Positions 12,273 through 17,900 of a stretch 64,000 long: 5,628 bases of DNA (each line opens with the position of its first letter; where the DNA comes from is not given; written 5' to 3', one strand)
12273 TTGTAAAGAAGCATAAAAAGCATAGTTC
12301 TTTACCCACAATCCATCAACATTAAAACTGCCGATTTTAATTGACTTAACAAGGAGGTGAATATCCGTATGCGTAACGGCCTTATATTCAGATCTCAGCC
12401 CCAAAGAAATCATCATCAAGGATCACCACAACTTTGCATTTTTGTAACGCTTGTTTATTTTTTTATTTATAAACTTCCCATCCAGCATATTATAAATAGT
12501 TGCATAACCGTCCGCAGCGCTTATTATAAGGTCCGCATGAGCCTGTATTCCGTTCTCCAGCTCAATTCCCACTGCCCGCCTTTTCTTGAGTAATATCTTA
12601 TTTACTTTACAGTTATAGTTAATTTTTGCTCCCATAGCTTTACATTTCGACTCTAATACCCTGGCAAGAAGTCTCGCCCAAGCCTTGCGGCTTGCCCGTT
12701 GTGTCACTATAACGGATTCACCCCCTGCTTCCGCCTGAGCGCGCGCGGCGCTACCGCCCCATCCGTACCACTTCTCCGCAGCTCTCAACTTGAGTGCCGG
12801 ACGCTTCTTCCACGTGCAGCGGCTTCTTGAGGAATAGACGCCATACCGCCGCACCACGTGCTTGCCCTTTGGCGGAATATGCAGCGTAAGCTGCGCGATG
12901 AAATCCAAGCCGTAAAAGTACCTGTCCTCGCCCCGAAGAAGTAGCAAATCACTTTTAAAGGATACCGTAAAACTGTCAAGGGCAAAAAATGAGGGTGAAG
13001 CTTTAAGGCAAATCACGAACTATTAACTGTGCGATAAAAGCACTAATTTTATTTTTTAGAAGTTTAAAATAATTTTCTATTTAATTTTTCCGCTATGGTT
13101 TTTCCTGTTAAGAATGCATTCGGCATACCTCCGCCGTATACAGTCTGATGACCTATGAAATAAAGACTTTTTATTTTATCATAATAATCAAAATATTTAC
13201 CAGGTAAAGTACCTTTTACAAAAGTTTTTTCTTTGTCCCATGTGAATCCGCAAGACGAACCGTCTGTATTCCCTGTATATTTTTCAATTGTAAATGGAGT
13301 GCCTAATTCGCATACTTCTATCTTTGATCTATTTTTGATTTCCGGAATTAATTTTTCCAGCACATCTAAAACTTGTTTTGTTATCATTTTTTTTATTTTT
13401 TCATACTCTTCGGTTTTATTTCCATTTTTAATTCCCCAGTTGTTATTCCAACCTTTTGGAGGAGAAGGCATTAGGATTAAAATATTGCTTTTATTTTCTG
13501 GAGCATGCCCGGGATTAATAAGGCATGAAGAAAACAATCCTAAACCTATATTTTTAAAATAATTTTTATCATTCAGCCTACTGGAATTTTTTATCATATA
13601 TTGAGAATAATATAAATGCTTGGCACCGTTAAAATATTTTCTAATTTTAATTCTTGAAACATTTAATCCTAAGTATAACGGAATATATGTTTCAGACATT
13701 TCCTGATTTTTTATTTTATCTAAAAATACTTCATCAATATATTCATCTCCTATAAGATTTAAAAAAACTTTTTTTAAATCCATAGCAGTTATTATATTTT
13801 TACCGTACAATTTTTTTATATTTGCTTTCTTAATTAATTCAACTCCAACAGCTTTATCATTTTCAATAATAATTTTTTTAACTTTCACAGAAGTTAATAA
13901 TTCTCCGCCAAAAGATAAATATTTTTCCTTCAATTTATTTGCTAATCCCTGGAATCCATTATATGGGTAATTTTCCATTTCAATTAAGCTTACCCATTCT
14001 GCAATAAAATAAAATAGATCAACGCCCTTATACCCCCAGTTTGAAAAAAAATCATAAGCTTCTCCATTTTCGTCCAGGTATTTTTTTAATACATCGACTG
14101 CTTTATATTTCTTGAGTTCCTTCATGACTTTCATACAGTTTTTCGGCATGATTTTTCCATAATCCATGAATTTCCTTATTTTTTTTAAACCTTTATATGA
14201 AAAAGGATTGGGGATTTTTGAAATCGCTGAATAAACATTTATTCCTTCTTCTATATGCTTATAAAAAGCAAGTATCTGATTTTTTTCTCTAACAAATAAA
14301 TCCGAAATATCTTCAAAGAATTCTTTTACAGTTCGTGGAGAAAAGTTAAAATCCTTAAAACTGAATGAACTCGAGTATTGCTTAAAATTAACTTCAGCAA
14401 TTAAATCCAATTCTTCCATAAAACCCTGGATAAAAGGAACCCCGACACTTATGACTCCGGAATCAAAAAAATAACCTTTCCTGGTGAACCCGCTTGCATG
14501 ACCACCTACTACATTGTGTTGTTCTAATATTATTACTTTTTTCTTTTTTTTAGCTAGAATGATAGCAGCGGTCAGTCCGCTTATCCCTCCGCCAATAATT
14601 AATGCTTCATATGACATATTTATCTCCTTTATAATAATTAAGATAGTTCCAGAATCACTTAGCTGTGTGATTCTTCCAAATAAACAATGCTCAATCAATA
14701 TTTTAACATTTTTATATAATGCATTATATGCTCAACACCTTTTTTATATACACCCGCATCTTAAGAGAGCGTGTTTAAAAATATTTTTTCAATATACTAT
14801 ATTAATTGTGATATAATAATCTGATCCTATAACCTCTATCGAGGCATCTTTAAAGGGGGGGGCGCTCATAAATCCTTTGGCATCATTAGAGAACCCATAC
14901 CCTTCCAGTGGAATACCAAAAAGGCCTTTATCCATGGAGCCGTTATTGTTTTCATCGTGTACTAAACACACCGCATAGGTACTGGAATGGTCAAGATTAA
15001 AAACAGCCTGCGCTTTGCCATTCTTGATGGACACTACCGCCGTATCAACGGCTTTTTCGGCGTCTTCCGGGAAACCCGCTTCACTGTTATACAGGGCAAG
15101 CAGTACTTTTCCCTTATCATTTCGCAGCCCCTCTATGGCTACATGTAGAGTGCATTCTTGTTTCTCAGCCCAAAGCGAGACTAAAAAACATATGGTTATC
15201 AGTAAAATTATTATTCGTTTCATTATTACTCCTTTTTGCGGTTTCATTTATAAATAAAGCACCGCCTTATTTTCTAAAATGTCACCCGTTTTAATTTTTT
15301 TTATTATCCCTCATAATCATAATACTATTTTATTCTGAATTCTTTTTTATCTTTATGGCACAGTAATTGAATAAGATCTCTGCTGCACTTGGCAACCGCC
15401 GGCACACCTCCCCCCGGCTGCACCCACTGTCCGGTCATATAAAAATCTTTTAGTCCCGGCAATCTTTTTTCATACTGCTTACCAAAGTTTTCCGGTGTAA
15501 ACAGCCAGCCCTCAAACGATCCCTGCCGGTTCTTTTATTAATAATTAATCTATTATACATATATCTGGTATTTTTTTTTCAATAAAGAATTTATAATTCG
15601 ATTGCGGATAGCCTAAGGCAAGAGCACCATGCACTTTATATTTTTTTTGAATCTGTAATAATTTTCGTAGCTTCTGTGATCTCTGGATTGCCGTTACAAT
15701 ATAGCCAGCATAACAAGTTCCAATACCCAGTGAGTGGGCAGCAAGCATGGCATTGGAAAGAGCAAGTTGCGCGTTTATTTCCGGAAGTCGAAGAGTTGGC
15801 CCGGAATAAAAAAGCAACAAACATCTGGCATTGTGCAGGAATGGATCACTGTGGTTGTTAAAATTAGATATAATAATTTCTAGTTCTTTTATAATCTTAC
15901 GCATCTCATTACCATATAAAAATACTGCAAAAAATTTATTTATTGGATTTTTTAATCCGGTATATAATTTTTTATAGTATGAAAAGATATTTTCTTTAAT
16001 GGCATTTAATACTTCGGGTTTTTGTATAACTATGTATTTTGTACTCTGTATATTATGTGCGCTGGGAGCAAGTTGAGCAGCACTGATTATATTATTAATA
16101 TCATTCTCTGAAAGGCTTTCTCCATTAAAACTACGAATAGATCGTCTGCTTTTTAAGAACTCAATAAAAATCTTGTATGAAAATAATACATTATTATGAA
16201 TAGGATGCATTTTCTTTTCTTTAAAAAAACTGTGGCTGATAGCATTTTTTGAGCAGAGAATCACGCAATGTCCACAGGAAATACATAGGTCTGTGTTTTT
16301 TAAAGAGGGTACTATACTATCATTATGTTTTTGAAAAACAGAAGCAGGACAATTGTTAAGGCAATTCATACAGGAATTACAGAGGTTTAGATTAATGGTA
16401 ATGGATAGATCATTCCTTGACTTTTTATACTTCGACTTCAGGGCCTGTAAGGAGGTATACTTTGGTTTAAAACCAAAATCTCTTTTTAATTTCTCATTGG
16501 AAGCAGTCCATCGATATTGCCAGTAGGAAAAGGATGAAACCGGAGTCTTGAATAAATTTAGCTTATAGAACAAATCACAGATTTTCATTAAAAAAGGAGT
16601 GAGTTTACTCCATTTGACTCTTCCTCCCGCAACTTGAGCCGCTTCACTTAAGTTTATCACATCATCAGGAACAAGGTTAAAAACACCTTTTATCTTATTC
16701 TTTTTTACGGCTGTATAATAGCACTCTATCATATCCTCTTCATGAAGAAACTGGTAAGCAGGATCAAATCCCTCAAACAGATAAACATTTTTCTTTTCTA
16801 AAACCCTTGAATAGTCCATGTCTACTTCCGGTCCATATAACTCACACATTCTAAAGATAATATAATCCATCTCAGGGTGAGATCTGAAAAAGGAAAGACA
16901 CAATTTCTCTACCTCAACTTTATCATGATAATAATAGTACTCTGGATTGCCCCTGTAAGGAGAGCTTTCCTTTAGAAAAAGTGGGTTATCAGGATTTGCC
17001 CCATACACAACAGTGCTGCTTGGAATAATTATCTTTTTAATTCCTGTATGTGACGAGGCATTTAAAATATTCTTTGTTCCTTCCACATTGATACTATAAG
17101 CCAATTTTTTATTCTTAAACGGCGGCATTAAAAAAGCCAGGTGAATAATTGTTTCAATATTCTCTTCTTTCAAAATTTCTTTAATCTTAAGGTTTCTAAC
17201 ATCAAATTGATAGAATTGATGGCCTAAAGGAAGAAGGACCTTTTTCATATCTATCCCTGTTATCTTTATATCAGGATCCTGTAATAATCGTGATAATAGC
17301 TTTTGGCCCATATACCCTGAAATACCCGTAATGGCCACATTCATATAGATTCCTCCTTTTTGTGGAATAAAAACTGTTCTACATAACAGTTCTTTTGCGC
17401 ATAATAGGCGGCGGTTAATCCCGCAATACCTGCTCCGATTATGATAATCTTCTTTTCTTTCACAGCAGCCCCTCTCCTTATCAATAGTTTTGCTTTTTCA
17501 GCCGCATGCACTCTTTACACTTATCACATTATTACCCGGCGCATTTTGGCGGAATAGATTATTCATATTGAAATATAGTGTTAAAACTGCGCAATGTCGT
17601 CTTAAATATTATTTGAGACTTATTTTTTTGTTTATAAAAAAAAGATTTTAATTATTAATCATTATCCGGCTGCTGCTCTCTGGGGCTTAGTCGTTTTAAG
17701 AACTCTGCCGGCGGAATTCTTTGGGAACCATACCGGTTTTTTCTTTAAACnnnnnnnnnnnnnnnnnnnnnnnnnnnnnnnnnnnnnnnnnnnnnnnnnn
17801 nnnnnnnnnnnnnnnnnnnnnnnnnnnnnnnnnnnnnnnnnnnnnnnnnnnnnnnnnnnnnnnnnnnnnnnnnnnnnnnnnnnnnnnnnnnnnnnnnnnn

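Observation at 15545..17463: Unusual three-domain redox fusion with a translationally coupled Rossmann-only mini-ORF, next to an AraC regulator in an AT-rich block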

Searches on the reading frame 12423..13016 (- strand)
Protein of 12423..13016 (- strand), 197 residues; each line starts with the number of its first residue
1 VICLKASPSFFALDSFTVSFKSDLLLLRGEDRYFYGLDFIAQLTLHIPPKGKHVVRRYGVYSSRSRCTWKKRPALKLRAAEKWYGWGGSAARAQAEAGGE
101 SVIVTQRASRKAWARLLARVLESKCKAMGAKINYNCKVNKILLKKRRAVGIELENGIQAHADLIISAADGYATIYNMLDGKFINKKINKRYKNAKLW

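Call 4: search_protein_families(library=pfam, proteins=[window:12423-13016:-], max_evalue=0.01)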
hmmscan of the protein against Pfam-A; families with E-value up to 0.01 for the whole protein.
window:12423-13016:- (197 aa): 4 families
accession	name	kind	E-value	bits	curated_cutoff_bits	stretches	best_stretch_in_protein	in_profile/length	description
PF04986.18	Y2_Tnp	-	2.1e-06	28.3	20.9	1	34-64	149-179/183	Putative transposase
PF00732.25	GMC_oxred_N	-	0.00052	20.3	23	1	118-165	131-179/218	GMC oxidoreductase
PF01593.30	Amino_oxidase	-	0.0026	17.6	19.8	1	105-171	199-257/443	Flavin containing amine oxidoreductase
PF01266.30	DAO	-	0.0042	17.1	27.9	1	115-178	149-213/353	FAD dependent oxidoreductase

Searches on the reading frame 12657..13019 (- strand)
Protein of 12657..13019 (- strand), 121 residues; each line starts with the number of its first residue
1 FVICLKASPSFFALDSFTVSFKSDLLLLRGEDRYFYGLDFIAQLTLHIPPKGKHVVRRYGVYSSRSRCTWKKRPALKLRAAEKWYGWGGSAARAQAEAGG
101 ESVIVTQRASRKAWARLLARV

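Call 69: search_dna_similar(query=window:12657-13019:-, collection=plasmids, mode=protein, max_rows=8)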
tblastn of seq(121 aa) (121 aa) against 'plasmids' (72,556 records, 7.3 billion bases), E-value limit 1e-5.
No match.

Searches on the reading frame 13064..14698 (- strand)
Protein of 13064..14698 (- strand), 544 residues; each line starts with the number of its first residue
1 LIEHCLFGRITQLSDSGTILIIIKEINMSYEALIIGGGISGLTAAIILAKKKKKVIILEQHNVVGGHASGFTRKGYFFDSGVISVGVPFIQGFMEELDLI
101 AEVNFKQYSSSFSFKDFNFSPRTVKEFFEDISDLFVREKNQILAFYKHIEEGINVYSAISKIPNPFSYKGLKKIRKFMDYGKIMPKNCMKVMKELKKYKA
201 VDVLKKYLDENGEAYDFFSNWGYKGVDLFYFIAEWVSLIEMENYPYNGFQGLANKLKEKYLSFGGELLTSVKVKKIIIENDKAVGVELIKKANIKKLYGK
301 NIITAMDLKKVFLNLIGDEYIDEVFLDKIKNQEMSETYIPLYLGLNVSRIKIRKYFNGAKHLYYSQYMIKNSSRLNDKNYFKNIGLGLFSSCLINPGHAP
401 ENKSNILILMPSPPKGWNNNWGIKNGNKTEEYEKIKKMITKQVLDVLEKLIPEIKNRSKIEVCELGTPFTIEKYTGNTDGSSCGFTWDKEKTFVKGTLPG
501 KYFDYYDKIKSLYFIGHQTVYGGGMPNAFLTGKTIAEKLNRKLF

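Call 4: search_protein_families(library=pfam, proteins=[window:13064-14698:-], max_evalue=0.01)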
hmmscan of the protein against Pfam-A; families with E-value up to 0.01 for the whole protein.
window:13064-14698:- (544 aa): 13 families
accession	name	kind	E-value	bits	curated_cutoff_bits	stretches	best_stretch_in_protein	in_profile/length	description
PF01593.30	Amino_oxidase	-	3.7e-13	50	19.8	1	39-294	1-245/443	Flavin containing amine oxidoreductase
PF13450.12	NAD_binding_8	-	1.6e-12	48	21.9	1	34-82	1-49/68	NAD(P)-binding Rossmann-like domain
PF00890.30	FAD_binding_2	-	8.6e-09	35.5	20.4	1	32-68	2-38/414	FAD binding domain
PF01266.30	DAO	-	1.2e-08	35.3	27.9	1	32-71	2-41/353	FAD dependent oxidoreductase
PF12831.13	FAD_oxidored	-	1.1e-07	32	27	1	33-132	3-98/416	FAD dependent oxidoreductase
PF01946.23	Thi4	-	1.3e-05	25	26.2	1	31-69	19-58/235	Thi4 family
PF03486.20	HI0933_like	-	0.00018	21.4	50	1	31-65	2-36/244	HI0933-like protein Rossmann domain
PF00070.33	Pyr_redox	-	0.00031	21.6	22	0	32-63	2-33/82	Pyridine nucleotide-disulphide oxidoreductase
PF13738.12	Pyr_redox_3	-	0.0016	18.2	30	1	33-64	1-33/305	Pyridine nucleotide-disulphide oxidoreductase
PF00732.25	GMC_oxred_N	-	0.0017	18.7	23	1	256-296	134-177/218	GMC oxidoreductase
PF07992.20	Pyr_redox_2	-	0.0019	18.1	26.1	1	32-61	3-33/291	Pyridine nucleotide-disulphide oxidoreductase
PF06100.17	MCRA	-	0.003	16.9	23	1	31-81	3-59/495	MCRA family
PF01494.25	FAD_binding_3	-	0.0041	16.8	22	1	30-62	2-34/349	FAD binding domain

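Call 24: search_protein_families(library=ncbifam, proteins=[window:13064-14698:-], max_evalue=0.001)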
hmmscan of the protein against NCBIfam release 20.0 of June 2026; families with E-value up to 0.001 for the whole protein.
window:13064-14698:- (544 aa): 51 families (the best 25 are shown)
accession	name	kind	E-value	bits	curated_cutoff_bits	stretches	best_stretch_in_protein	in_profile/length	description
TIGR02730.1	carot_isom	equivalog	1.3e-29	103.4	586.9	1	30-539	1-488/493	carotenoid isomerase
TIGR02733.1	desat_CrtD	equivalog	1.7e-26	93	549.7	2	32-85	4-57/492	C-3',4' desaturase CrtD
TIGR02734.1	crtI_fam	subfamily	1.8e-25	89.6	238.1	2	244-540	212-489/504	phytoene desaturase family protein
NF058655.1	CrtID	equivalog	1.4e-19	70.3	640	1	33-536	2-478/478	bifunctional phytoene desaturase/3,4-desaturase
NF042421.1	hydcarot_desat_CrtD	equivalog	1.7e-16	59.8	500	1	31-538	3-482/487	1-hydroxycarotenoid 3,4-desaturase CrtD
NF045689.1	BCarotKetCrtO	equivalog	2.4e-16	59.4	1000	1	247-525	240-523/563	beta-carotene ketolase CrtO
NF005560.0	PRK07233.1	equivalog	5.5e-14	51.8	252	1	33-80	4-51/435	hypothetical protein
NF005548.0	PRK07208.1-4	equivalog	5.2e-12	45.1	389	1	31-81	5-55/488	hypothetical protein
NF045637.1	carotdesatCrtDProt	equivalog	3.3e-11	42.4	580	1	33-81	2-50/485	1-hydroxycarotenoid 3,4-desaturase CrtD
NF053717.1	VnlPnlRedVprA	equivalog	3.8e-11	42.5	600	2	28-68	5-45/481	vinyl phenol reductase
NF005546.0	PRK07208.1-2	equivalog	2.6e-10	39.5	418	1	29-81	4-57/527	hypothetical protein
TIGR00562.1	proto_IX_ox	equivalog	5.4e-08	31.9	97.85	1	31-84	4-59/470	protoporphyrinogen oxidase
TIGR03467.1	HpnE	equivalog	1.4e-07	31.2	283.05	1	33-79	2-50/430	hydroxysqualene dehydroxylase HpnE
NF005545.0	PRK07208.1-1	equivalog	1.4e-07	30.3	451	1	27-81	5-60/504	hypothetical protein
TIGR02731.1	phytoene_desat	equivalog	1.6e-07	30.4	569.4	1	33-127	3-102/453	15-cis-phytoene desaturase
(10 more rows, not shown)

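Call 79: find_homologous_proteins(query=window:13064-14617:-, max_evalue=1e-20)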
Query window:13064-14617:- (517 aa): 53 proteins with E <= 1e-20 among 8000 candidates.
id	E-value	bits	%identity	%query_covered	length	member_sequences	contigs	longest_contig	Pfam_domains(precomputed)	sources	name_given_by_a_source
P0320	0.0e+0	1161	100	100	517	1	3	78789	PF01946.24,PF01266.31,PF01593.31,PF13450.13,PF00890.31,PF12831.14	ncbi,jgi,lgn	-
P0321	4.9e-213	727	61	99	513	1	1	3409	PF01946.24,PF01266.31,PF01593.31,PF13450.13,PF00890.31,PF12831.14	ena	-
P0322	4.0e-142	493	45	99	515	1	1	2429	PF01946.24,PF01266.31,PF01593.31,PF13450.13,PF00890.31,PF01494.26,PF12831.14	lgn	-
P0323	1.0e-134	468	43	99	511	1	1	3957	PF01266.31,PF01593.31,PF13450.13,PF00890.31,PF12831.14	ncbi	-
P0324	1.2e-134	468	45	99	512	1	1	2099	PF01946.24,PF01266.31,PF01593.31,PF13450.13,PF00890.31,PF03486.21,PF12831.14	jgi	jgi:all-trans-retinol 13,14-reductase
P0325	2.6e-124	434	41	99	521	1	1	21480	PF01266.31,PF01593.31,PF13450.13,PF00890.31,PF03486.21,PF12831.14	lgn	-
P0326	2.9e-121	424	39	99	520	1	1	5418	PF01946.24,PF01266.31,PF01593.31,PF13450.13,PF00890.31,PF03486.21,PF01494.26,PF12831.14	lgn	-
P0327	3.8e-120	420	41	99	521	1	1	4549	PF01946.24,PF01266.31,PF01593.31,PF13450.13,PF00890.31,PF00070.34,PF03486.21,PF00996.25,PF12831.14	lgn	-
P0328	5.2e-119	416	44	99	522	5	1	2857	PF01946.24,PF01266.31,PF01593.31,PF13450.13,PF00890.31,PF01494.26,PF12831.14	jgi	jgi:phytoene dehydrogenase-like protein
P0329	2.9e-118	414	42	99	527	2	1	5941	PF01946.24,PF01266.31,PF01593.31,PF13450.13,PF00890.31,PF01494.26,PF12831.14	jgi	jgi:phytoene dehydrogenase-like protein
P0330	2.1e-116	408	39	99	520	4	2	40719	PF01946.24,PF01266.31,PF01593.31,PF13450.13,PF00890.31,PF03486.21,PF00996.25,PF01494.26,PF12831.14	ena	-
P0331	4.5e-110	387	39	98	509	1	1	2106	PF01946.24,PF01266.31,PF01593.31,PF13450.13,PF00890.31,PF07992.21,PF03486.21,PF01134.29,PF12831.14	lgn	-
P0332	2.9e-109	384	40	98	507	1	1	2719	PF01946.24,PF01266.31,PF01593.31,PF13450.13,PF00890.31,PF03486.21,PF01134.29,PF12831.14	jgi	jgi:phytoene dehydrogenase-like protein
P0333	1.1e-106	376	40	98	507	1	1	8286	PF01946.24,PF01266.31,PF01593.31,PF13450.13,PF00890.31,PF03486.21,PF01134.29,PF12831.14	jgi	jgi:phytoene dehydrogenase-like protein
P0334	2.3e-106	375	38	99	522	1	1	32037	PF01946.24,PF01266.31,PF01593.31,PF13450.13,PF00890.31,PF07992.21,PF00070.34,PF03486.21,PF01494.26,PF12831.14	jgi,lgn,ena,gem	-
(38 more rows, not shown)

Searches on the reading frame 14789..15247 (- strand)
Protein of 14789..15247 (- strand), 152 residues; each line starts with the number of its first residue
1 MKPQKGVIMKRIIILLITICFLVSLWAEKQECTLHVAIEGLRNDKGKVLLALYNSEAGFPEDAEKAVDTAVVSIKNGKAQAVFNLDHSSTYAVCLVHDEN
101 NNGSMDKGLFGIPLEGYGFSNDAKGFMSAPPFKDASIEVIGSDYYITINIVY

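Call 4: search_protein_families(library=pfam, proteins=[window:14789-15247:-], max_evalue=0.01)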
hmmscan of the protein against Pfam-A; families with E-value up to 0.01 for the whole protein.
window:14789-15247:- (152 aa): 1 family
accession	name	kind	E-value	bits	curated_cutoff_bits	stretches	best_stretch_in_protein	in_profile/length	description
PF09912.14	DUF2141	-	2.6e-34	117.9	24.4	1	36-141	1-106/112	Uncharacterized protein conserved in bacteria (DUF2141)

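Call 24: search_protein_families(library=ncbifam, proteins=[window:14789-15247:-], max_evalue=0.001)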
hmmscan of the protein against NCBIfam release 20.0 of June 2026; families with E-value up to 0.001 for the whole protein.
window:14789-15247:- (152 aa): 0 families

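Call 71: search_solved_structures(query=window:14789-15247:-, max_evalue=1)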
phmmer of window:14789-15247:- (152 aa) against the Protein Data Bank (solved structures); distinct sequences matched with E-value up to 1: 16.
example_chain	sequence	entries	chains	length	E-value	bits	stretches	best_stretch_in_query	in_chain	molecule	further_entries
6bnp_I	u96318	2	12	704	0.71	12.9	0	18-80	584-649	Unconventional myosin-VI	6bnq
4pjj_A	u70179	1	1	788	0.82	12.7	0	18-80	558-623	Unconventional myosin-VI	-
2vas_A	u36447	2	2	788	0.83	12.7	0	18-80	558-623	MYOSIN VI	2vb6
2x51_A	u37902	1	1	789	0.83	12.6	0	18-80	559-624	MYOSIN-VI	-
4dbq_A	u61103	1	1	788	0.83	12.6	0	18-80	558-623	Myosin-VI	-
3l9i_A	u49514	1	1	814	0.9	12.5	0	18-80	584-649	Myosin-VI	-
2bkh_A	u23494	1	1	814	0.9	12.5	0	18-80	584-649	UNCONVENTIONAL MYOSIN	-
6bnv_I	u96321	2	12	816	0.9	12.5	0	18-80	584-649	Unconventional myosin-VI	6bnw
4dbp_A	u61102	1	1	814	0.91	12.5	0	18-80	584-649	Myosin-VI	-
4e7s_A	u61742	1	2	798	0.93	12.5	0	18-80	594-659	Myosin-VI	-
2v26_A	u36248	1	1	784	0.93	12.5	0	18-80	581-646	MYOSIN VI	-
5o2l_A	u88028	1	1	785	0.93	12.5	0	18-80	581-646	Unconventional myosin-VI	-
4pfo_A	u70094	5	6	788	0.94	12.5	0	18-80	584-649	Unconventional myosin-VI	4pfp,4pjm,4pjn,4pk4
4pjl_A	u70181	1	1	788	0.94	12.5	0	18-80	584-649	Unconventional myosin-VI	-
4dbr_A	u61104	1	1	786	0.94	12.5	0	18-80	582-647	Myosin-VI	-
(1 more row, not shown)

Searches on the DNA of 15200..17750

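Call 68: search_rna_families(source=window, start=15200, end=17750, threshold=evalue, max_evalue=1)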
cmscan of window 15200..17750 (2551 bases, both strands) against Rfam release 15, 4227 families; matches with E-value up to 1: 1.
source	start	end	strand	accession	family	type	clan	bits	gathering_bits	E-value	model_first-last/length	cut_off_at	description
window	16181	16284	+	RF02508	Atu_Ti4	Gene; sRNA;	-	26.8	40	0.0094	1-107/107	no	Rhizobiales sRNA Atu_Ti4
